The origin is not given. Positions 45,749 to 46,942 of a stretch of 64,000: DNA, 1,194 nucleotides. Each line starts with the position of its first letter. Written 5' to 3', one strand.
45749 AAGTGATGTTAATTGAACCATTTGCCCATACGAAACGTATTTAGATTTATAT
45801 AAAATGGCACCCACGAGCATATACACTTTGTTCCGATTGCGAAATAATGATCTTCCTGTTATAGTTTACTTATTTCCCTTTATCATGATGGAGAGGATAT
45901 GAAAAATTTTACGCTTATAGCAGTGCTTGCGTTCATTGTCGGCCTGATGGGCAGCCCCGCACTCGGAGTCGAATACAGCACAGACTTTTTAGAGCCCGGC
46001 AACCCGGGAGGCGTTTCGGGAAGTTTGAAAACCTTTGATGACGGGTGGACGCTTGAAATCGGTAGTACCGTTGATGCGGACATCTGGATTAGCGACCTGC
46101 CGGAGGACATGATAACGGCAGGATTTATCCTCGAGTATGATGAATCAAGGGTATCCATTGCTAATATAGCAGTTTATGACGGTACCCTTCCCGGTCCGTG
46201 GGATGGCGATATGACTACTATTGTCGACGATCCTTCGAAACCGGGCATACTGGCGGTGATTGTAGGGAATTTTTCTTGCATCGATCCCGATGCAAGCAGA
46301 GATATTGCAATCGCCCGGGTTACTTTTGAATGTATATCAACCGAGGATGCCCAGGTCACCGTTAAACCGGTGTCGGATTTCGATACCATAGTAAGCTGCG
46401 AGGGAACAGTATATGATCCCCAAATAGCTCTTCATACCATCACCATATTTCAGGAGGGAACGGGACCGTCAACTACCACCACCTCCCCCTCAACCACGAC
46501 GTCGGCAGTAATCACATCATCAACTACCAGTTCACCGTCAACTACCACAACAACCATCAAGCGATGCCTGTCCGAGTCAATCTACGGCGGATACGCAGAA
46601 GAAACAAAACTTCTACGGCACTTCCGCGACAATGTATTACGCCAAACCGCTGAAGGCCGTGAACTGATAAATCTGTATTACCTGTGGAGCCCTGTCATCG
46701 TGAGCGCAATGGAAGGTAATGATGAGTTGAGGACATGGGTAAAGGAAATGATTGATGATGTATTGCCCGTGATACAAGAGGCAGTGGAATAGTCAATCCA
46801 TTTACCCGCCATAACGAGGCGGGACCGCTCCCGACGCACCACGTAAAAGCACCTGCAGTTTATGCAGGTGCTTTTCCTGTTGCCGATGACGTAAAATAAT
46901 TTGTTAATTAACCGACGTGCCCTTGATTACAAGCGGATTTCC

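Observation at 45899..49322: Two unrelated secreted proteins share a roughly 70-aa C-terminal domain I do not recognise; one has a cohesin-like body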

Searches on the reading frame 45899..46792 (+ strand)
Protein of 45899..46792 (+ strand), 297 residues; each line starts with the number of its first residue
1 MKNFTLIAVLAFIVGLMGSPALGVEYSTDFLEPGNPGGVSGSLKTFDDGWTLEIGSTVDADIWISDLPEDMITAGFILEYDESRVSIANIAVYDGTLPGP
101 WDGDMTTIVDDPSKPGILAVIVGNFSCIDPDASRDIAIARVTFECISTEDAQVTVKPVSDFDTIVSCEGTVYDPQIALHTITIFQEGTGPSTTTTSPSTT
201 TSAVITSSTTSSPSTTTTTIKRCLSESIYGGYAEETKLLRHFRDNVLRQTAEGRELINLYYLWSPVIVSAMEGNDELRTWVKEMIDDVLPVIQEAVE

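Call 4: search_protein_families(library=pfam, proteins=[window:45899-46789:+], max_evalue=1)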
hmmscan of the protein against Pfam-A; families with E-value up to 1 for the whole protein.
window:45899-46789:+ (297 aa): 2 families
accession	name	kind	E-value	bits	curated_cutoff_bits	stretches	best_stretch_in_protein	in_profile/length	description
PF21827.1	New_glue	-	0.0034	17.5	31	1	189-221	31-62/94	New glue protein family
PF05642.16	Sporozoite_P67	-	0.51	8.8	28.9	1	166-218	253-304/727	Sporozoite P67 surface antigen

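Call 5: search_protein_families(library=ncbifam, proteins=[window:45899-46789:+], max_evalue=1)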
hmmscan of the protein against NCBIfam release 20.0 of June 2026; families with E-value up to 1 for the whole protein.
window:45899-46789:+ (297 aa): 1 family
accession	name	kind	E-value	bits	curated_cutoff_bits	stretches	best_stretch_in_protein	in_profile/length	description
NF041770.1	CFI_box_CTERM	domain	3e-15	55.8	40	1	227-288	6-68/69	CFI-box-CTERM domain-containing protein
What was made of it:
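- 46565..46792 (+): Protein A CFI-box-CTERM domain (residues 223-297, begins at Cys223) plus stop codon. NF041770 scores 55.8 bits (cut-off 40), residues 227-288 on profile positions 6-68 of 69 (call 5).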

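Call 15: find_homologous_proteins(query=window:45899-46789:+, max_evalue=0.001)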
Query window:45899-46789:+ (297 aa): 75 proteins with E <= 0.001 among 8000 candidates.
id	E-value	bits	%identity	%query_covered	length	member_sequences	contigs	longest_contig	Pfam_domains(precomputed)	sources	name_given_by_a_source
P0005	4.1e-171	586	89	100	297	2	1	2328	-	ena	-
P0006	3.2e-161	554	84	100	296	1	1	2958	-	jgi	-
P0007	1.6e-156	538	80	100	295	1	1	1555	-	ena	-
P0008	4.6e-139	481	72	100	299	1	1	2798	-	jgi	-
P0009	2.2e-114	400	60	100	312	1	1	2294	-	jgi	jgi:hypothetical protein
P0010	2.8e-111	390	57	100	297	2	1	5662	-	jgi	jgi:hypothetical protein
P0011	2.8e-111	390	59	100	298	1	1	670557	-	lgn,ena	-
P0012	9.5e-110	385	93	65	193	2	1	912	-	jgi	jgi:hypothetical protein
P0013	4.0e-108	379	57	100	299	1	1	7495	-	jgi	jgi:hypothetical protein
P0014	7.5e-108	378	58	100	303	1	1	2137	-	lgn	-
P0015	9.5e-106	372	56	100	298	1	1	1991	-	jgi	-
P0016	9.5e-105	368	57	100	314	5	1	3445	-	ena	-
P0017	3.9e-101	356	53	100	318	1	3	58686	-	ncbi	-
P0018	6.4e-100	352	52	100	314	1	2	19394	-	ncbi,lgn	-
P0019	9.6e-93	329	53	100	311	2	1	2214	-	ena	-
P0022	2.2e-64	236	58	63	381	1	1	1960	PF00963.25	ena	-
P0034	1.4e-25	109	58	25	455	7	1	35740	PF07603.18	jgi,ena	-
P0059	1.6e-19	89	42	42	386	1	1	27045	PF01436.28,PF06739.18,PF08450.19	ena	-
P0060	1.6e-19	89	63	27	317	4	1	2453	PF00112.30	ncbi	-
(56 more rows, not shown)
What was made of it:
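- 45968..46459 (+): Protein A cohesin-like beta-sandwich body (residues 24-187). Homologue P0022 carries PF00963 (call 15).
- On Cohesin (Pfam PF00963): Homologue P0022 does carry PF00963 (call 15).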

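Call 23: predict_structure(alignment_id=A2)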
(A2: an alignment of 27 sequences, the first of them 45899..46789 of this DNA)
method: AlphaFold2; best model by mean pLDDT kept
length: 297 residues; sequences in the alignment: 27
mean_pLDDT: 69.1   pTM: 0.55
mean pLDDT of the five models: 69.1, 66.9, 59.3, 56.7, 56.0
residues with pLDDT >= 90: 25; 70-90: 166; 50-70: 33; < 50: 73
segments of 3 or more residues with pLDDT < 50: 1-4, 6-22, 32-47, 188-222
pLDDT, mean of each block of 10 residues (from residue 1): 46 34 61 44 44 74 85 90 86 86 83 71 86 84 81 81 83 78 57 31 28 27 72 81 80 71 69 85 92 87
secondary structure, 60 per line:
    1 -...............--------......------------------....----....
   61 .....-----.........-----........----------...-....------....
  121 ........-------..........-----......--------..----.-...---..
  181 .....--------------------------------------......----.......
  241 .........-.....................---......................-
elements in order: H2-16 E25-30 E49-52 E57-65 E71-79 E85-92 E107-110 E117-128 E136-145 E151-156 E179-185 H224-229 H234-249 H251-271 H275-296
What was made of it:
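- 45899..45967 (+): Protein A signal peptide (residues 1-23, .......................). AF2 gives an N-terminal helix 2-16 (call 23).
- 45968..46459 (+): The AF2 model is all beta strands here (call 23).
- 46460..46564 (+): Thr/Ser/Pro-rich linker (residues 188-222). AF2 pLDDT is below 50 for residues 188-222 (call 23).
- On Cohesin (Pfam PF00963): Body pLDDT is mostly 71-90 (call 23).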

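Call 25: find_encoding_contigs(protein=window:45899-46792:+, flank=6000, max_places=4)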
Protein window:45899-46792:+ (297 aa): no gene with exactly this product is on record in the collection.
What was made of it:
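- Tried and rejected: The exact-sequence look-up of protein A was not on record (call 25).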

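Call 26: find_encoding_contigs(protein=P0017, flank=8000, max_places=4)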
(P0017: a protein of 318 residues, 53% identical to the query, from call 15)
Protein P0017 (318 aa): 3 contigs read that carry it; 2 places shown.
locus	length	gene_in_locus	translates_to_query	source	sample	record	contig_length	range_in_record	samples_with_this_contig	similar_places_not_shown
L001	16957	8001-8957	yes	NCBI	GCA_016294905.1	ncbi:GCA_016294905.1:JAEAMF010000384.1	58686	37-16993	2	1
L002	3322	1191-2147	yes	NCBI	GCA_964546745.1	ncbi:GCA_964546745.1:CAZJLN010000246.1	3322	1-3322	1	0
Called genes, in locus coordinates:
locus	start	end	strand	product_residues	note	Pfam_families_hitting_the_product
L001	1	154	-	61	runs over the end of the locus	-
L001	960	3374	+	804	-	PF08447:PAS_3, PF00989:PAS, PF08448:PAS_4, PF13426:PAS_9, PF00989:PAS, PF08448:PAS_4, PF13426:PAS_9, PF02518:HATPase_c, +5 more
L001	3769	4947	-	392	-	PF13173:AAA_14, PF13635:DUF4143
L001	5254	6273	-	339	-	-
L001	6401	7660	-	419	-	PF13435:Cytochrome_C554 (faint), PF14522:Cytochrome_C7 (faint), PF09699:Paired_CXXCH_1 (faint), PF14537:Cytochrom_c3_2 (faint)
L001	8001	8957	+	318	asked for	-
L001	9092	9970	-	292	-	PF01226:Form_Nir_trans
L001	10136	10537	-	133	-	PF13436:Gly-zipper_OmpA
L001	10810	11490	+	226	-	-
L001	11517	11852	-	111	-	PF07238:PilZ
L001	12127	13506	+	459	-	PF00890:FAD_binding_2 (weak), PF01266:DAO (faint), PF01494:FAD_binding_3, PF03486:HI0933_like, PF07992:Pyr_redox_2 (weak), PF12831:FAD_oxidored (weak), PF13450:NAD_binding_8 (weak), PF13738:Pyr_redox_3 (faint)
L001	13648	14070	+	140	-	-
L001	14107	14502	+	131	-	PF01323:DSBA, PF13462:Thioredoxin_4, PF13743:Thioredoxin_5 (weak)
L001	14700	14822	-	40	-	-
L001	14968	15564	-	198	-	-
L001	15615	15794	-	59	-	-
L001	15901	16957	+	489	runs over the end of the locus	PF07995:GSDH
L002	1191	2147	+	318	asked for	-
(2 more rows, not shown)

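Call 27: fold_search(model_id=the predicted structure, library=pdb)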
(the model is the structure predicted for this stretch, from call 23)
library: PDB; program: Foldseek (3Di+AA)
matches with E <= 10: 1768; with E <= 0.001: 384
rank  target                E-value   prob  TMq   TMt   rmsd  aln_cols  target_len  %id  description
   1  6kgf_C                7.2e-09  1.00  0.39  0.74   2.9       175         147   16  Crystal structure of CaDoc0917(R16D)-CaCohA2 complex at pH 8.2 (released 2020-07-08)
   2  6kgf_A                2.5e-08  1.00  0.39  0.75   3.0       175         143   16  Crystal structure of CaDoc0917(R16D)-CaCohA2 complex at pH 8.2 (released 2020-07-08)
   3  6kge_A                1.1e-07  1.00  0.36  0.71   3.2       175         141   15  Crystal structure of CaDoc0917(R16D)-CaCohA2 complex at pH 5.5 (released 2020-07-08)
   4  6kgd_A                1.1e-07  1.00  0.40  0.74   3.2       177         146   15  Crystal structure of CaDoc0917(R49D)-CaCohA2 complex at pH 8.0 (released 2020-07-08)
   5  5lxv_A                1.4e-07  1.00  0.32  0.52   5.5       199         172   15  Crystal structure of Ruminococcus flavefaciens scaffoldin C cohesin in complex with a dockerin from an uncharacterized (released 2016-10-19)
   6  6kgc_A                1.5e-07  1.00  0.38  0.72   3.5       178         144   16  Crystal structure of CaDoc0917(R49D)-CaCohA2 complex at pH 5.4 (released 2020-07-08)
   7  4ums                  1.7e-07  1.00  0.29  0.52   9.7       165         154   14  The crystal structure of the seventh ScaB type I cohesin from Pseudobacteroides cellulosolvens (released 2015-05-06)
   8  2jh2_B                1.8e-07  1.00  0.35  0.70   3.8       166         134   15  X-ray crystal structure of a cohesin-like module from Clostridium perfringens (released 2007-11-06)
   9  5lxv_C                1.8e-07  1.00  0.29  0.47   9.7       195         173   12  Crystal structure of Ruminococcus flavefaciens scaffoldin C cohesin in complex with a dockerin from an uncharacterized (released 2016-10-19)
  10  6kg8_MODEL_1_A        2.1e-07  1.00  0.36  0.65   4.2       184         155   16  Solution structure of CaCohA2 from Clostridium acetobutylicum (released 2020-07-08)
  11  2jh2_C                2.4e-07  1.00  0.35  0.72   3.8       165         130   15  X-ray crystal structure of a cohesin-like module from Clostridium perfringens (released 2007-11-06)
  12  2ccl_A                4.3e-07  1.00  0.39  0.71   5.8       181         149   14  THE S45A, T46A MUTANT OF THE TYPE I COHESIN-DOCKERIN COMPLEX FROM THE CELLULOSOME OF CLOSTRIDIUM THERMOCELLUM (released 2007-02-13)
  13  2jh2_A                4.5e-07  1.00  0.35  0.70   3.7       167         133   14  X-ray crystal structure of a cohesin-like module from Clostridium perfringens (released 2007-11-06)
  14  3ghp_A                6.1e-07  1.00  0.36  0.54  12.9       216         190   12  Structure of the second type II cohesin module from the adaptor ScaA scaffoldin of Acetivibrio cellulolyticus (includi (released 2009-06-23)
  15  2vo8                  7.2e-07  1.00  0.35  0.70   3.9       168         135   15  Cohesin module from Clostridium perfringens ATCC13124 family 33 glycoside hydrolase. (released 2008-09-02)
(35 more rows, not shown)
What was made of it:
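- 45968..46459 (+): The top 21 Foldseek PDB hits are all cohesins (6kgf_C E 7.2e-9, TM-target 0.74, rmsd 2.9 A; call 27).
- On Cohesin (Pfam PF00963): The best is 6kgf_C at E 7.2e-9, TM-target 0.74, rmsd 2.9 A (call 27).
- Cohesin fold (call 27).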

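Call 48: search_protein_families(library=pfam, alignment_id=A4, max_evalue=0.0001)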
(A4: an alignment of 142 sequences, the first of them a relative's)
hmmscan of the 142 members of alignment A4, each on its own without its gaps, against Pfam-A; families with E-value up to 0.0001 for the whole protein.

A. member 1, P0033 (265 aa): 1 family
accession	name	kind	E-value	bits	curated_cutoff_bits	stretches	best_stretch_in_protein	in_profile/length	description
PF20055.5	DUF6454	-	2.5e-06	27.2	22.3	0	101-139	72-113/292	Family of unknown function (DUF6454)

B. families by the number of members that match (of 142 scanned): 43 families (the first 25 are shown)
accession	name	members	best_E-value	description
PF07603.17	Lcl_C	10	1.1e-75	Lcl C-terminal domain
PF13620.12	CarboxypepD_reg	4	1.4e-22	Carboxypeptidase regulatory-like domain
PF13229.12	Beta_helix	4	1.2e-20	Right handed beta helix region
PF02412.23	TSP_3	3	4.1e-10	Thrombospondin type 3 repeat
PF00082.27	Peptidase_S8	2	7.3e-55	Subtilase family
PF00112.29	Peptidase_C1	2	8.5e-34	Papain family cysteine protease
PF13715.12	CarbopepD_reg_2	2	3.6e-23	CarboxypepD_reg-like domain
PF06739.17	SBBP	2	1.8e-20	Beta-propeller repeat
PF00526.23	Dicty_CTDC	2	4.5e-07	Dictyostelium (slime mold) repeat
PF18998.6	Flg_new_2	2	1.1e-06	Divergent InlB B-repeat domain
PF13306.12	LRR_5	1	2.5e-59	BspA type Leucine rich repeat region (6 copies)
PF03080.22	Neprosin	1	1.7e-58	Neprosin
PF03891.20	DUF333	1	1.2e-18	Domain of unknown function (DUF333)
PF12695.13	Abhydrolase_5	1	1.6e-18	Alpha/beta hydrolase family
PF24517.2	CBM96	1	2.4e-18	Carbohydrate-binding module family 96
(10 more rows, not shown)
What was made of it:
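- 43 Pfam families among 142 carriers: Lcl_C, subtilase, papain, trypsin, beta-helix, lectin, CHAP and others (call 48). Beta-helix bodies are among the cargos (call 48). The cargo folds are too diverse for a fold-specific chaperone (call 48).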

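Call 49: find_encoding_contigs(protein=P0011, flank=10000, max_places=2)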
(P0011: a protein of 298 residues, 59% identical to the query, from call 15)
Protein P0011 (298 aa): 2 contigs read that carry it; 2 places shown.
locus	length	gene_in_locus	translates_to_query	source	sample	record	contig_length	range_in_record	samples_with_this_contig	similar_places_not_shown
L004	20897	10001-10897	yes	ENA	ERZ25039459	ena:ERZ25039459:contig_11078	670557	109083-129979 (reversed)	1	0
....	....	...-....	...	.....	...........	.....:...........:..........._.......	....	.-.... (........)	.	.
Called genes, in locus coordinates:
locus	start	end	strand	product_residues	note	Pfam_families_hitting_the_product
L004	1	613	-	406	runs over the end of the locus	PF05048:NosD, PF13229:Beta_helix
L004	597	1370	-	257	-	PF22842:Pel9A-like_beta_helix (faint), PF13229:Beta_helix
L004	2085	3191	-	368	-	-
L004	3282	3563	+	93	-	-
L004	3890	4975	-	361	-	-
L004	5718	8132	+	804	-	PF08447:PAS_3, PF00989:PAS, PF08448:PAS_4, PF13426:PAS_9, PF00989:PAS, PF08448:PAS_4, PF13426:PAS_9, PF02518:HATPase_c, +4 more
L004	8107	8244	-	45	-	-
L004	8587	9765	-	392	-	PF13173:AAA_14, PF13635:DUF4143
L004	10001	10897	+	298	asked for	-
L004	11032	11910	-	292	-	PF01226:Form_Nir_trans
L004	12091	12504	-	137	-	-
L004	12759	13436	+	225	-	-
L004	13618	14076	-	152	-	PF07238:PilZ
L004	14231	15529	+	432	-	PF00890:FAD_binding_2 (weak), PF01266:DAO (faint), PF01494:FAD_binding_3, PF03486:HI0933_like (weak), PF07992:Pyr_redox_2 (weak), PF12831:FAD_oxidored (weak), PF13738:Pyr_redox_3 (faint)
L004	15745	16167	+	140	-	-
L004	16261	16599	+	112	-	PF01323:DSBA, PF13462:Thioredoxin_4, PF13743:Thioredoxin_5 (weak)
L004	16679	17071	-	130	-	-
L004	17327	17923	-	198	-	PF00413:Peptidase_M10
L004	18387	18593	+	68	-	-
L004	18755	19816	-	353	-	PF00248:Aldo_ket_red, PF13183:Fer4_8 (weak), PF13534:Fer4_17 (weak)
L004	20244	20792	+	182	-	PF01243:PNPOx_N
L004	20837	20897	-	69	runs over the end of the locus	-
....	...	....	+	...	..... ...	-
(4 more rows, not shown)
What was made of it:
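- A DsbA-family gene lies a few kb downstream in the syntenic loci (calls 26, 49). The A and B orthologue pairs are conserved in synteny in diverged genomes (calls 26, 49).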

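Call 50: find_encoding_contigs(protein=P0034, flank=10000, max_places=2)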
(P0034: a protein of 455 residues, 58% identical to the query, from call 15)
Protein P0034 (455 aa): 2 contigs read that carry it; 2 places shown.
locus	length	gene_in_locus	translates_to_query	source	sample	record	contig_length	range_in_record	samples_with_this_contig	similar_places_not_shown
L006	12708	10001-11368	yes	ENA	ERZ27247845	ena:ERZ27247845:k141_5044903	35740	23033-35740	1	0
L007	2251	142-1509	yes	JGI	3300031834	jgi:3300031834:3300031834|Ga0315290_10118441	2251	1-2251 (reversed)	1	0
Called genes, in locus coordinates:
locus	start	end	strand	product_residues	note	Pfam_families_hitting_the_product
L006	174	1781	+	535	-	PF00206:Lyase_1, PF14698:ASL_C2 (weak)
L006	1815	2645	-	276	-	PF13672:PP2C_2 (weak)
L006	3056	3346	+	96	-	PF01909:NTP_transf_2, PF18765:Polbeta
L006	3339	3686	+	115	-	PF01934:HepT-like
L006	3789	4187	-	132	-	PF00801:PKD, PF18911:PKD_4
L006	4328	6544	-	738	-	PF00999:Na_H_Exchanger, PF02254:TrkA_N, PF00359:PTS_EIIA_2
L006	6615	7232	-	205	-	PF01300:Sua5_yciO_yrdC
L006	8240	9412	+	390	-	PF09603:Fib_succ_major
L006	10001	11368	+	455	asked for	PF07603:Lcl_C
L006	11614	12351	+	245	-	-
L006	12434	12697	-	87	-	PF04519:Bactofilin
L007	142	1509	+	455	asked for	PF07603:Lcl_C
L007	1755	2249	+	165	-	?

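Call 51: find_encoding_contigs(protein=P0059, flank=10000, max_places=2)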
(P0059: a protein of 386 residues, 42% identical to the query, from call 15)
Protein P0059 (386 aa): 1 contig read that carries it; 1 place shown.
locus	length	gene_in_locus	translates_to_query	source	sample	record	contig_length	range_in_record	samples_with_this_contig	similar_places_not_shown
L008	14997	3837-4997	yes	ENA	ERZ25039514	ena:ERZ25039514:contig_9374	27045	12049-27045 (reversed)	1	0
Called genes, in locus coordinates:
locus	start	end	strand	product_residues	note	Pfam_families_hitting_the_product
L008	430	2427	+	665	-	PF00112:Peptidase_C1, PF03051:Peptidase_C1_2 (faint), PF18560:Lectin_like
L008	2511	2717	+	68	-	-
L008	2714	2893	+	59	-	PF01436:NHL (faint), PF17170:DUF5128 (weak)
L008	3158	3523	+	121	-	PF01436:NHL (weak)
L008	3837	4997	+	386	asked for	PF08450:SGL (faint), PF01436:NHL (faint), PF06739:SBBP (faint)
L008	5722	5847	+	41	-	-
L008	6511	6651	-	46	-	-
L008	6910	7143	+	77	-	-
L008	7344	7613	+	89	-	-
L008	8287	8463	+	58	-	-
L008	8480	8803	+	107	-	PF01695:IstB_IS21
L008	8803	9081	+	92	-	PF01695:IstB_IS21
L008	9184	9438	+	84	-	-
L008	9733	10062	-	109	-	PF02412:TSP_3 (weak)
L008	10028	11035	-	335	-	PF17164:DUF5122 (faint)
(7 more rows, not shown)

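Call 58: search_protein_families(library=pfam, proteins=[L006:11551-12348:+], max_evalue=0.001)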
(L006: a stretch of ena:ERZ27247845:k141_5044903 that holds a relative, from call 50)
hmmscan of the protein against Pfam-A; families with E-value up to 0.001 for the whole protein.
L006:11551-12348:+ (266 aa): 33 families (the best 25 are shown)
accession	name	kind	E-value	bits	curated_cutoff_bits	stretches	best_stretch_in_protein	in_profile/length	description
PF07719.23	TPR_2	-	2.9e-45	149.1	27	4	193-225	2-34/34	Tetratricopeptide repeat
PF13414.12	TPR_11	-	8e-41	137.9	26.8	4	29-70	1-42/42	TPR repeat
PF00515.34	TPR_1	-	1.3e-38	129.7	27.8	5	193-225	2-34/34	Tetratricopeptide repeat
PF13181.12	TPR_8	-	6.8e-34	113.6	25.7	1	193-225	2-34/34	Tetratricopeptide repeat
PF13431.12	TPR_17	-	8.6e-32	107.2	24.4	2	181-213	2-34/34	Tetratricopeptide repeat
PF14559.12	TPR_19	-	5.9e-30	103.8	25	2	202-259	1-58/68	Tetratricopeptide repeat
PF13428.12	TPR_14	-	3.1e-29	98.9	23.5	2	23-62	2-41/44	Tetratricopeptide repeat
PF13424.12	TPR_12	-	5.5e-26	91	30.1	3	193-255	4-67/77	Tetratricopeptide repeat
PF13432.12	TPR_16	-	6.2e-26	90.9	32.7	3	61-124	2-65/65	Tetratricopeptide repeat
PF13176.12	TPR_7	-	1.3e-17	62.7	27.9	0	61-87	4-32/36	Tetratricopeptide repeat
PF13174.12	TPR_6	-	5e-17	61.7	26.3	0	23-54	1-32/33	Tetratricopeptide repeat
PF23914.1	TPR_CcmH_CycH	-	3.6e-16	59.8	42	2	130-225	56-154/158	Cytochrome c-type biogenesis protein H TPR domain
PF12895.13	ANAPC3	-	1.8e-13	51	27.2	1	172-251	3-81/82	Anaphase-promoting complex, cyclosome, subunit 3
PF14561.12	TPR_20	-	2.9e-12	47.2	25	0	209-262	5-58/90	Tetratricopeptide repeat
PF24575.1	TPR_Slam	-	1.8e-10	41.6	35.2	0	51-107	42-98/104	Surface lipoprotein assembly modifier, N-terminal TPR repeats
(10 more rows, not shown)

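Call 63: search_solved_structures(query=A2, max_evalue=1)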
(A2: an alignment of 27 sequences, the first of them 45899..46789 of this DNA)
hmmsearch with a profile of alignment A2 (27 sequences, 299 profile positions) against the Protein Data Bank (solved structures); distinct sequences matched with E-value up to 1: 5.
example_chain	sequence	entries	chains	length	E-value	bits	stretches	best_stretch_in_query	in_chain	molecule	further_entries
6lpi_E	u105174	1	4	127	0.06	15.3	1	154-216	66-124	Acetolactate synthase isozyme 1 small subunit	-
9nba_H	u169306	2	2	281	0.069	15.1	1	187-239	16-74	AUGMIN subunit 8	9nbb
9x2r_B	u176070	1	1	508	0.17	13.9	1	156-221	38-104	Protein NODULATION SIGNALING PATHWAY 2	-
3ul4_A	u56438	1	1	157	0.24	13.3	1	55-95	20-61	Cellulosome-anchoring protein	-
5y81_H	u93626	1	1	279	1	11.3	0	195-293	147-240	Chromatin modification-related protein EAF5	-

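Call 68: list_cluster_members(proteins=[P0017, P0018, P0060, P0090])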
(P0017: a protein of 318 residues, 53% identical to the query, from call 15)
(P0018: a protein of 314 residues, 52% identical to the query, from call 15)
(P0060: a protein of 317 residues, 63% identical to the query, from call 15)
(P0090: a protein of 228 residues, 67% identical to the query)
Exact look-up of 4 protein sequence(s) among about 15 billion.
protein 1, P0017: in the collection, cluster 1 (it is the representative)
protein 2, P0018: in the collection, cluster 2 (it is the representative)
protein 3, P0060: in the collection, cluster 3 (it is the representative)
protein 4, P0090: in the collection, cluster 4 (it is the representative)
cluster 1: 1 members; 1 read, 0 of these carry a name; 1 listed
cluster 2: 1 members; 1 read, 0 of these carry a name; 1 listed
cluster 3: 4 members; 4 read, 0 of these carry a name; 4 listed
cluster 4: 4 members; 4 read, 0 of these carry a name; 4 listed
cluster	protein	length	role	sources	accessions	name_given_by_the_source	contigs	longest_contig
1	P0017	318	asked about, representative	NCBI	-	-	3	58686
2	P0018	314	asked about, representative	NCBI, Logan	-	-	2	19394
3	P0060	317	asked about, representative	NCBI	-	-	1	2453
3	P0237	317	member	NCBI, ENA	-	-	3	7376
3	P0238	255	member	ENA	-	-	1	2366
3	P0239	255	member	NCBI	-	-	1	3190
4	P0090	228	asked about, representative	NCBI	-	-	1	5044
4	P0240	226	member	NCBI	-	-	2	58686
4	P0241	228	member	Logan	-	-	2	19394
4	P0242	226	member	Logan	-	-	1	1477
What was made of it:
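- Tried and rejected: The cluster look-up returned no names (call 68).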
